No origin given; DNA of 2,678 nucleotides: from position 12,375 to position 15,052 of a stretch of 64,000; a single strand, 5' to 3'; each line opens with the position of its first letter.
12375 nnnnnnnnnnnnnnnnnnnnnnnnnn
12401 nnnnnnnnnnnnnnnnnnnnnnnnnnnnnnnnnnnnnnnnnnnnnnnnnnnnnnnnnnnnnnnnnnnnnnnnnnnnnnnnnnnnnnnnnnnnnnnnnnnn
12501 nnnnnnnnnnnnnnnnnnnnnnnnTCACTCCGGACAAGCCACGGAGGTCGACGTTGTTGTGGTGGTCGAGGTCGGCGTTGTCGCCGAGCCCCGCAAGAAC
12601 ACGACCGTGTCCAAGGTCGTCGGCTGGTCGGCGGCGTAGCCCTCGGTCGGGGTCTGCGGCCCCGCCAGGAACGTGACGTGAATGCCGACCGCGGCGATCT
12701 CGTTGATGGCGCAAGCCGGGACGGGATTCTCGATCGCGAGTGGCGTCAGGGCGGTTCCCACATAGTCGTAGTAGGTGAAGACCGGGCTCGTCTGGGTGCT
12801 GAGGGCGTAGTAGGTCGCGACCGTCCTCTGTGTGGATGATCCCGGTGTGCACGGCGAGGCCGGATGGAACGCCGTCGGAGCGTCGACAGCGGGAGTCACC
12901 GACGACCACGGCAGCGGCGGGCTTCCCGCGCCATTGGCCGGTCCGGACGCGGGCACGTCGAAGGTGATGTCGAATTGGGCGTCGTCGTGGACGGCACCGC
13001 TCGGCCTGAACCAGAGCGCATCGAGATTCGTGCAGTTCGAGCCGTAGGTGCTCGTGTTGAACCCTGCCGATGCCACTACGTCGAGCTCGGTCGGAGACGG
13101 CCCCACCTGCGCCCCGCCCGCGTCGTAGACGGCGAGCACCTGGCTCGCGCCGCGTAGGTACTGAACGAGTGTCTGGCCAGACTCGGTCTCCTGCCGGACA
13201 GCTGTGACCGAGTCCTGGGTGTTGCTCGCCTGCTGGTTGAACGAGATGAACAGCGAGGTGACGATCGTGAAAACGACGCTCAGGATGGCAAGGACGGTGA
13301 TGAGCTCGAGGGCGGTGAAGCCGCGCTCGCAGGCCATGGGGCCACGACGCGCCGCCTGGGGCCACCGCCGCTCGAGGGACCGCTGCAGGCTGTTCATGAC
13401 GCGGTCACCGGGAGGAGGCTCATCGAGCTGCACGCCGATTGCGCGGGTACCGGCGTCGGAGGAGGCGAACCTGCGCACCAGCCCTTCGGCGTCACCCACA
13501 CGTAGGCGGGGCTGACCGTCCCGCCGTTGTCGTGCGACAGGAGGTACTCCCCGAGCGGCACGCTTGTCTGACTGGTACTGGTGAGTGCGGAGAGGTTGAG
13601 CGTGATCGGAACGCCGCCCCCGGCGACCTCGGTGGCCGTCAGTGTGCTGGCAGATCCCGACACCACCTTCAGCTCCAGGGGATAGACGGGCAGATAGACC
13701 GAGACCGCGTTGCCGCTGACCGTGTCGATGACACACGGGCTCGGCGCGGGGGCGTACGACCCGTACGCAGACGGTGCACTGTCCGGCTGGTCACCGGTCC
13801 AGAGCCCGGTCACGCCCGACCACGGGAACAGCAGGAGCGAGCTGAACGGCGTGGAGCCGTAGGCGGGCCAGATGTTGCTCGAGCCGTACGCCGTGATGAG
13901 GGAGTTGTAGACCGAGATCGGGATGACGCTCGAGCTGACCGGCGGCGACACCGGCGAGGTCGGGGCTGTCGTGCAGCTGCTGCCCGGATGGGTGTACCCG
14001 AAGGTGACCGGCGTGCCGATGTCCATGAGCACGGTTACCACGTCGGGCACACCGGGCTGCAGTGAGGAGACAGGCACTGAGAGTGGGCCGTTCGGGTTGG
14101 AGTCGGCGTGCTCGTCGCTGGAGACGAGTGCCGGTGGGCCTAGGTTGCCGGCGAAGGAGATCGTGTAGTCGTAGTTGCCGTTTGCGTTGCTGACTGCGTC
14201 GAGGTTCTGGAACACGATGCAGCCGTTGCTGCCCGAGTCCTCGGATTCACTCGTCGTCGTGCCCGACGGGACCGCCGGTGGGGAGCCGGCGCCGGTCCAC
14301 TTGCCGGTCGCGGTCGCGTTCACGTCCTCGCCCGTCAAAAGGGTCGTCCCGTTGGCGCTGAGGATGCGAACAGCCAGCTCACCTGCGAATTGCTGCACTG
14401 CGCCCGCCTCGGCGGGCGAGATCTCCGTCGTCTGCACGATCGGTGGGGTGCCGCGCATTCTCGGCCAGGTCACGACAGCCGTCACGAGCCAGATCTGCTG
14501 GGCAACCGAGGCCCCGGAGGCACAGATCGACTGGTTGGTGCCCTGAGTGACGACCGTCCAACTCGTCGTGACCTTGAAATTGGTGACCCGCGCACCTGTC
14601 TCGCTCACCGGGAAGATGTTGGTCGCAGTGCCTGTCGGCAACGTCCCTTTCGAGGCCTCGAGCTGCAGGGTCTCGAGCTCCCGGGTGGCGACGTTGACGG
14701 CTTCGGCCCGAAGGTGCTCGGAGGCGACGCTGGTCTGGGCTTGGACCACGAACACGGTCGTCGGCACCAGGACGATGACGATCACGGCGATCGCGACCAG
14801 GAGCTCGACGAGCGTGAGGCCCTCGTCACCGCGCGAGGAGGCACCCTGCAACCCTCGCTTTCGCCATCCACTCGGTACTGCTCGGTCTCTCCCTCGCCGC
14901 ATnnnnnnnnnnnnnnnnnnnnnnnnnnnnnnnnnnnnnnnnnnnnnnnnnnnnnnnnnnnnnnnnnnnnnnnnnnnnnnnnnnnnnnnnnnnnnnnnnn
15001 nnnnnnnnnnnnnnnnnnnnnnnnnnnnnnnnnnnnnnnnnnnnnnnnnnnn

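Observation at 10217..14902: Orphan trio of very large pseudopilins with no major pilin, ATPase, platform or prepilin peptidase nearby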

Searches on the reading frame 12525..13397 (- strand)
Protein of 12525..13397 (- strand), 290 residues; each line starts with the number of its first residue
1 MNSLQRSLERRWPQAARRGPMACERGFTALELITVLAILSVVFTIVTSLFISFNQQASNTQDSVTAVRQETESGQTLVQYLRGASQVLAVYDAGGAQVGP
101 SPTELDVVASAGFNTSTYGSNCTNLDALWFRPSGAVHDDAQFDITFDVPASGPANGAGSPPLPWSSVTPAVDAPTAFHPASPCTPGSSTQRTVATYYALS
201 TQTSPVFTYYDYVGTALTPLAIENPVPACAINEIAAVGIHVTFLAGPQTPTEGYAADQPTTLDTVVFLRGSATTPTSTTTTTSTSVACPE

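Call 80: search_solved_structures(query=A4, max_evalue=10)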
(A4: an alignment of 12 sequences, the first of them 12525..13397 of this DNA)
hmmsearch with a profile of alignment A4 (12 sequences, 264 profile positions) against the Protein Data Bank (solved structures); distinct sequences matched with E-value up to 10: 19.
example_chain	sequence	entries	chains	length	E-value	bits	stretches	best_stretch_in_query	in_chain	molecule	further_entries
9egp_A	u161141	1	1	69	6.9e-05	25.8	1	21-61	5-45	Geopilin domain 1 protein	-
7tgg_A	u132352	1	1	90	0.00012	25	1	10-63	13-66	Geopilin domain 1 protein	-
9lab_B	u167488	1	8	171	0.00075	22.4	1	22-78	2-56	MSHA major pilin subunit MshA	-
8uhf_A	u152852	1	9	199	0.006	19.4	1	27-114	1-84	Toxin co-regulated pilin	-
9laa_A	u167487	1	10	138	0.015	18.1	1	21-46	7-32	Type IV pilin protein PilA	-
8tj2_C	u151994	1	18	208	0.02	17.7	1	27-62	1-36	Type IV major pilin protein PilA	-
2m7g_A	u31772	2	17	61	0.06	16.1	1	27-63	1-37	Geopilin domain 1 protein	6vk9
8pfb_G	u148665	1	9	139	0.11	15.2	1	27-59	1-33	Type IV pilin PilE1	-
5e85_A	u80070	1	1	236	0.27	14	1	106-168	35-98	78 kDa glucose-regulated protein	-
6xxe_A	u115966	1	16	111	0.48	13.2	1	27-70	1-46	Uncharacterized protein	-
6eob_A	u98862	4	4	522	0.74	12.5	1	106-168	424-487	78 kDa glucose-regulated protein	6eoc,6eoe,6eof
5o4p_A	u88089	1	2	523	0.75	12.5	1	106-168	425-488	78 kDa glucose-regulated protein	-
6zmd_A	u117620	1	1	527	0.76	12.5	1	106-168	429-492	Endoplasmic reticulum chaperone BiP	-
5wda_A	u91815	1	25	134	0.83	12.4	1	27-52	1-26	General secretion pathway protein G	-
8qqj_J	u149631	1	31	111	0.85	12.4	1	27-70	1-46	Type IV narrow pilus major component PilA5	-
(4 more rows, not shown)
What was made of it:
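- On Type IV pilin-like proteins (class III signal; PF07963 / TIGR02532): Its profile matches the alpha-1 helix of solved pilins at E=7e-5 to 1e-2 (call 80).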

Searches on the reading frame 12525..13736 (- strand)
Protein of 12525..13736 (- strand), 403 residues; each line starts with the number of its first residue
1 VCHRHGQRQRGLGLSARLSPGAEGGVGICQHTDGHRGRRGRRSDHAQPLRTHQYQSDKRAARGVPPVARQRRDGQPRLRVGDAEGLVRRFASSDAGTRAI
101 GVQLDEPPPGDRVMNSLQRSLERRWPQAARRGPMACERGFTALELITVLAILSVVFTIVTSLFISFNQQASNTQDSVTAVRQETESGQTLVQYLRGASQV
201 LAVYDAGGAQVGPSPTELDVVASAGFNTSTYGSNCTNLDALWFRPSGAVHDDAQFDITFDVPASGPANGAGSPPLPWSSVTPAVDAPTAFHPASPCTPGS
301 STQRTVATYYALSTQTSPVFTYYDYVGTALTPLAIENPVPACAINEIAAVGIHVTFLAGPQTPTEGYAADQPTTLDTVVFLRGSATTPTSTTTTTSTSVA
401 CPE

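Call 3: search_protein_families(library=pfam, proteins=[window:12525-13736:-], max_evalue=1)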
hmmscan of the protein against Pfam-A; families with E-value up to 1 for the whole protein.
window:12525-13736:- (403 aa): 2 families
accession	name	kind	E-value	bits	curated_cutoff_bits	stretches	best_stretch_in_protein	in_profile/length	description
PF07963.17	N_methyl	-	0.0001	22.2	21.2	1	134-159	1-26/27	Prokaryotic N-terminal methylation motif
PF02203.21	TarH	-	0.44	10.9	25.2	1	144-185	10-52/177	Tar ligand binding domain homologue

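Call 4: search_protein_families(library=ncbifam, proteins=[window:12525-13736:-], max_evalue=1)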
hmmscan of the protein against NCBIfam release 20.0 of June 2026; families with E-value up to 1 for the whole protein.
window:12525-13736:- (403 aa): 10 families
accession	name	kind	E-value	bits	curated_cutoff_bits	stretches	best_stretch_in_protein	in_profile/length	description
TIGR02532.1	IV_pilin_GFxxxE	domain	6e-05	22.7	16.3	1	138-159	2-23/24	prepilin-type N-terminal cleavage/methylation domain-containing protein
TIGR01708.2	typeII_sec_gspH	equivalog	0.0048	16.9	80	1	137-170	1-34/169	type II secretion system minor pseudopilin GspH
NF041002.1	pilin_ComGF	equivalog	0.0069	16.6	80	1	137-175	1-39/139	competence type IV pilus minor pilin ComGF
NF041775.1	typeIV_PilA_Myxo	equivalog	0.02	14.8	400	1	137-171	10-44/214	type IV pilin protein PilA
NF041013.1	T4P_ComGE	equivalog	0.024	14.7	49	1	138-185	4-51/83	competence type IV pilus minor pilin ComGE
TIGR01710.1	typeII_sec_gspG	equivalog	0.038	14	88.85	1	138-174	1-37/134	type II secretion system major pseudopilin GspG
TIGR02599.1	TIGR02599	subfamily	0.043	13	256.5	1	139-196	1-58/361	Verru_Chthon cassette protein C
NF007862.0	PRK10574.1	equivalog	0.14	12.2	138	1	135-174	2-41/145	prepilin peptidase-dependent pilin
NF040982.1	ComGD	equivalog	0.17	12.3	70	1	137-172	1-35/139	competence type IV pilus minor pilin ComGD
NF040999.1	pilin_ComGC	equivalog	0.23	11.7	75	1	138-161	2-25/84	competence type IV pilus major pilin ComGC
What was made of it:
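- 12525..13397 (-): g2: 290-aa minor pilin in the middle ('J') position. It has a 26-aa basic leader, a class III signal, and a conserved C-terminal poly-Thr stretch ending in a Cys. Its ATG overlaps the g1 stop codon (ATGA). PF07963 and TIGR02532 E=6e-5 (calls 3, 4).
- Weak NCBIfam similarities to ComGE and ComGF appear for g1 and g2 (call 4).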

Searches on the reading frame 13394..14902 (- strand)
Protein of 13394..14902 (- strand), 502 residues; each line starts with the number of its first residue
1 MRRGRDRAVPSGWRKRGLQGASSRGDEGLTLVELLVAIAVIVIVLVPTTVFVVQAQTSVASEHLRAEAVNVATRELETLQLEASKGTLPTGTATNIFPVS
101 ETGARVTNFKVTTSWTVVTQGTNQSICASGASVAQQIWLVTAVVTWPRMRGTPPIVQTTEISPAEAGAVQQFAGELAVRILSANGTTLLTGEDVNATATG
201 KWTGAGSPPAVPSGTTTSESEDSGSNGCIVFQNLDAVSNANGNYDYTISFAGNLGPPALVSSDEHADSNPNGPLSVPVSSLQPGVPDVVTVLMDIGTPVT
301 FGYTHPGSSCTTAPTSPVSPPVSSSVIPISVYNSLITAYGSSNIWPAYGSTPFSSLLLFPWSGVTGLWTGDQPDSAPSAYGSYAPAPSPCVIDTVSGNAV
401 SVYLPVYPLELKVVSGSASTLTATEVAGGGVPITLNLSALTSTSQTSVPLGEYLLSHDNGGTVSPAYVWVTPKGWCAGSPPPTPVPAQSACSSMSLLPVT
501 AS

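Call 3: search_protein_families(library=pfam, proteins=[window:13394-14902:-], max_evalue=1)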
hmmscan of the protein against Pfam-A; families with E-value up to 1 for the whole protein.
window:13394-14902:- (502 aa): 2 families
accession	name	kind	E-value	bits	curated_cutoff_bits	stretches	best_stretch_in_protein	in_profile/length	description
PF07963.17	N_methyl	-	7.7e-05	22.5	21.2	1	27-46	5-24/27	Prokaryotic N-terminal methylation motif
PF11773.13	ComGE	-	0.16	12.3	25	1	31-80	2-51/82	Competence system putative prepilin ComGE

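Call 4: search_protein_families(library=ncbifam, proteins=[window:13394-14902:-], max_evalue=1)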
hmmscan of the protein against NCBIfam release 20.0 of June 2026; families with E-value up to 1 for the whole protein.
window:13394-14902:- (502 aa): 8 families
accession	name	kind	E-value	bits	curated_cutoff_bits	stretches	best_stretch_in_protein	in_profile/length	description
TIGR02596.1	TIGR02596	subfamily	0.00011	22.4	70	1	30-195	2-158/196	Verru_Chthon cassette protein D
TIGR02599.1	TIGR02599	subfamily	0.00045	19.6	256.5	1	28-88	1-61/361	Verru_Chthon cassette protein C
NF038304.1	EPS_HpsC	equivalog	0.0007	19.2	200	1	23-65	17-59/318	hormogonium polysaccharide secretion pseudopilin HpsC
NF041013.1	T4P_ComGE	equivalog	0.0016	18.5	49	1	28-84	5-61/83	competence type IV pilus minor pilin ComGE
TIGR02532.1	IV_pilin_GFxxxE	domain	0.0042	16.9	16.3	1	28-46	3-21/24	prepilin-type N-terminal cleavage/methylation domain-containing protein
TIGR01707.1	gspI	equivalog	0.034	14.7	44.35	1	28-81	1-54/101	type II secretion system minor pseudopilin GspI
NF040999.1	pilin_ComGC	equivalog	0.082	13.1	75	1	27-83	2-57/84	competence type IV pilus major pilin ComGC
NF007800.0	PRK10506.1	equivalog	0.21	11.4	158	1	24-46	6-28/163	prepilin peptidase-dependent protein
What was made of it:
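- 13394..14902 (-): g1: 502-aa modular minor pilin, PilV/GspI-like ('I' position). It has a 28-aa basic leader, a class III signal, a pilin module (helix 31-84 plus a small sheet), then about three Ig/CnaB-like beta-sandwich domains. PF07963 E=7.7e-5 and TIGR02532 (calls 3, 4).
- On PilV / GspI (I-type minor pilin) for g1: g1 scores E=0.034 and 14.7 bits against gspI, where the cut-off is 44 (call 4).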

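Call 22: find_homologous_proteins(query=window:13394-14902:-)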
Query window:13394-14902:- (502 aa): 51 proteins with E <= 0.001 among 8000 candidates.
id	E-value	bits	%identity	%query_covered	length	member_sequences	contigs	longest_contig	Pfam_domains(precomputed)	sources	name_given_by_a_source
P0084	4.1e-293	991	93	100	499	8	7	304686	-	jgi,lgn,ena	-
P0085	9.3e-282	953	90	99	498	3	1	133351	-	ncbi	-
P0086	5.8e-218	743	72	99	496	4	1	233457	-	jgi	jgi:hypothetical protein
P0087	7.4e-217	739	72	99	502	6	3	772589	-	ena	-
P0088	1.0e-214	732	72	100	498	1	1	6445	-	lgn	-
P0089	2.9e-196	671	68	94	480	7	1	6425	-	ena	-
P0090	1.7e-193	662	67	95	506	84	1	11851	-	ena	-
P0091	1.5e-192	659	66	100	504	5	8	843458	-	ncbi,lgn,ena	ncbi:MAG: prepilin-type N-terminal cleavage/methylation domain-containing protein [Acidimicrobiales 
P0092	2.3e-184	632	66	76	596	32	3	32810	-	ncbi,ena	-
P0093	7.6e-184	630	63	95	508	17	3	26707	-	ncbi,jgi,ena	-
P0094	1.1e-174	600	61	100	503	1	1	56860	PF07963.18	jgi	jgi:Tfp pilus assembly protein PilV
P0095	4.4e-163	562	58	95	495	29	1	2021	-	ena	-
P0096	9.4e-161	554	64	68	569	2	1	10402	-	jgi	jgi:hypothetical protein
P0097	4.5e-160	552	58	95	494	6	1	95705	-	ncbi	ncbi:MAG: hypothetical protein ACLPUG_15005 [Acidimicrobiales bacterium]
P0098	1.2e-159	550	58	95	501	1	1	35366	PF07963.18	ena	-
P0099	1.2e-159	550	58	95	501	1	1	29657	PF07963.18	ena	-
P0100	1.9e-159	550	58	95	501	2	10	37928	PF07963.18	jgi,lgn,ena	jgi:type II secretory pathway pseudopilin PulG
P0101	2.0e-159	550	58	95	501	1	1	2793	PF07963.18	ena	-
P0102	4.5e-159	549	58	95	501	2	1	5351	PF07963.18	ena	-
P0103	6.6e-159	548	58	95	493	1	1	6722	PF07963.18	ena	-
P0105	4.2e-157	542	58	95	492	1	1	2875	PF07963.18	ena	-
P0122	1.0e-106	376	47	95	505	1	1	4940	PF07963.18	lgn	-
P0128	5.1e-86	308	50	67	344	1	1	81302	PF07963.18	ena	-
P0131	7.1e-74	268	74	32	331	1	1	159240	PF07963.18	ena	-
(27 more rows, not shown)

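Call 40: predict_structure(alignment_id=A3)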
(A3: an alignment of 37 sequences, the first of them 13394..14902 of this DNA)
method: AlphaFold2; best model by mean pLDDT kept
length: 502 residues; sequences in the alignment: 37
mean_pLDDT: 77.2   pTM: 0.63
mean pLDDT of the five models: 77.2, 76.7, 76.7, 76.6, 70.3
residues with pLDDT >= 90: 118; 70-90: 251; 50-70: 79; < 50: 54
segments of 3 or more residues with pLDDT < 50: 1-30, 119-121, 123-125, 129-136, 164-171
pLDDT, mean of each block of 10 residues (from residue 1): 37 36 39 61 60 56 78 81 59 79 73 67 51 55 82 80 47 75 85 92 88 84 86 84 93 89 91 91 79 93 87 81 69 88 84 86 87 86 91 84 91 83 79 82 86 88 90 83 79 83 86
secondary structure, 60 per line:
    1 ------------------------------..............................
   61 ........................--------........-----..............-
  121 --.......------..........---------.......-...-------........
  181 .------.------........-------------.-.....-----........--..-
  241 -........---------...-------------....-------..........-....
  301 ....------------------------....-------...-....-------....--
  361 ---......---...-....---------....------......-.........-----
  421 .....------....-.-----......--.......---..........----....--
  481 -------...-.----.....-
elements in order: H31-84 E93-100 E106-119 H123-129 E136-145 E155-161 E173-181 E195-202 E218-222 E228-235 E242-249 E259-261 E275-278 E286-295 E297-304 E329-332 E344-347 E355-358 E364-369 H377-380 E390-393 E400-405 E407-415 E421-425 E432-435 E443-448 E451-457 E461-470 E475-478 E497-501
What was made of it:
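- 13394..14902 (-): The AF2 model has pLDDT 77 (call 40).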

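Call 45: fold_search(model_id=the predicted structure, library=pdb)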
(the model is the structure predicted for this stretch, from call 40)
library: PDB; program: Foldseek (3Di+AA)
matches with E <= 10: 480; with E <= 0.001: 9
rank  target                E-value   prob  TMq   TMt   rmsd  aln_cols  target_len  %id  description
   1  6m48_A                5.8e-07  1.00  0.17  0.12  18.3       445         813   11  Crystal structure of pilus adhesin, SpaC from Lactobacillus rhamnosus GG - P21212 form (released 2020-07-29)
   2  7vcn_B                9.0e-06  0.97  0.18  0.19  19.7       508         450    9  Crystal Structure of PitA fragment from pilus islet-2 of Streptococcus oralis with Tb-Xo4 (released 2022-07-13)
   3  6m48_B                1.2e-05  0.98  0.16  0.12  18.8       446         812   12  Crystal structure of pilus adhesin, SpaC from Lactobacillus rhamnosus GG - P21212 form (released 2020-07-29)
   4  5xya                  2.0e-05  0.85  0.12  0.05  26.9       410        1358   12  Crystal structure of a serine protease from Streptococcus species (released 2018-08-08)
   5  5xyr                  5.1e-05  0.72  0.12  0.05  27.2       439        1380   10  Crystal structure of a serine protease from Streptococcus species (released 2018-08-08)
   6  4oq1                  7.2e-05  1.00  0.18  0.26  16.4       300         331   11  Structure of the Streptococcal ancillary pilin (released 2014-04-23)
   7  7edd                  1.2e-04  0.60  0.11  0.05  26.9       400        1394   10  Crystal structure of a serine protease from Streptococcus pyogenes (released 2021-05-12)
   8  6vjb                  5.1e-04  0.60  0.13  0.06  24.9       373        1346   13  Crystal structure of a catalytically inactive CXC Chemokine-degrading protease SpyCEP from Streptococcus pyogenes (released 2020-04-15)
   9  6bbt_B                6.7e-04  0.84  0.15  0.25  16.7       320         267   10  Structure of the major pilin protein (T-13) from Streptococcus pyogenes serotype GAS131465 (released 2018-10-24)
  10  5xxz_B                2.4e-03  0.25  0.10  0.05  26.8       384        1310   11  Crystal structure of a serine protease from Streptococcus species (released 2018-08-08)
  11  5hts_B                3.3e-03  0.80  0.15  0.25  13.0       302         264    7  Crystal structure of shaft pilin spaA from Lactobacillus rhamnosus GG - D295N mutant (released 2016-07-20)
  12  8peq_B                4.1e-03  0.21  0.09  0.15  24.4       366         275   12  Complex of diubiquitin-derived artificial binding protein (Affilin) variant Af2 with its target oncofetal fibronectin  (released 2024-06-26)
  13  3phs                  4.8e-03  0.91  0.16  0.27  12.9       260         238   11  Crystal Structure of GBS52, the minor pilin in gram-positive pathogen Streptococcus agalactiae (released 2010-11-17)
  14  4hss_B                4.8e-03  0.66  0.18  0.22  20.9       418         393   11  Structure of the Full-Length Major Pilin SpaD from Corynebacterium diphtheriae (released 2013-11-13)
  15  3gle_A                7.1e-03  0.60  0.16  0.25  17.1       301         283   10  Crystal Structure of the Major Pilin from Streptococcus pyogenes N168A mutant (released 2009-06-02)
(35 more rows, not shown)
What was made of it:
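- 13394..14902 (-): Foldseek PDB hits are SpaC 6m48 (E=5.8e-7), PitA and GBS52 (call 45).
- On Modular pilins (pilin module plus grafted functional module): They match SpaC, PitA, GBS52 and other Ig/CnaB-like pilus domains (calls 40, 45).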

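Call 81: search_solved_structures(query=A3, max_evalue=10)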
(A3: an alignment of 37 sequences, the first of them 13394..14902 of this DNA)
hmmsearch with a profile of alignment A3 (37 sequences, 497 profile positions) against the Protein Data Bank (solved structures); distinct sequences matched with E-value up to 10: 2.
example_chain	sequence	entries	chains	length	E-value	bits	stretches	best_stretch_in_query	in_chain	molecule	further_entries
7tgg_A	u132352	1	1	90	0.024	16.5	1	10-65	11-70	Geopilin domain 1 protein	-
9egp_A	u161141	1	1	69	0.25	13.1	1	22-54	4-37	Geopilin domain 1 protein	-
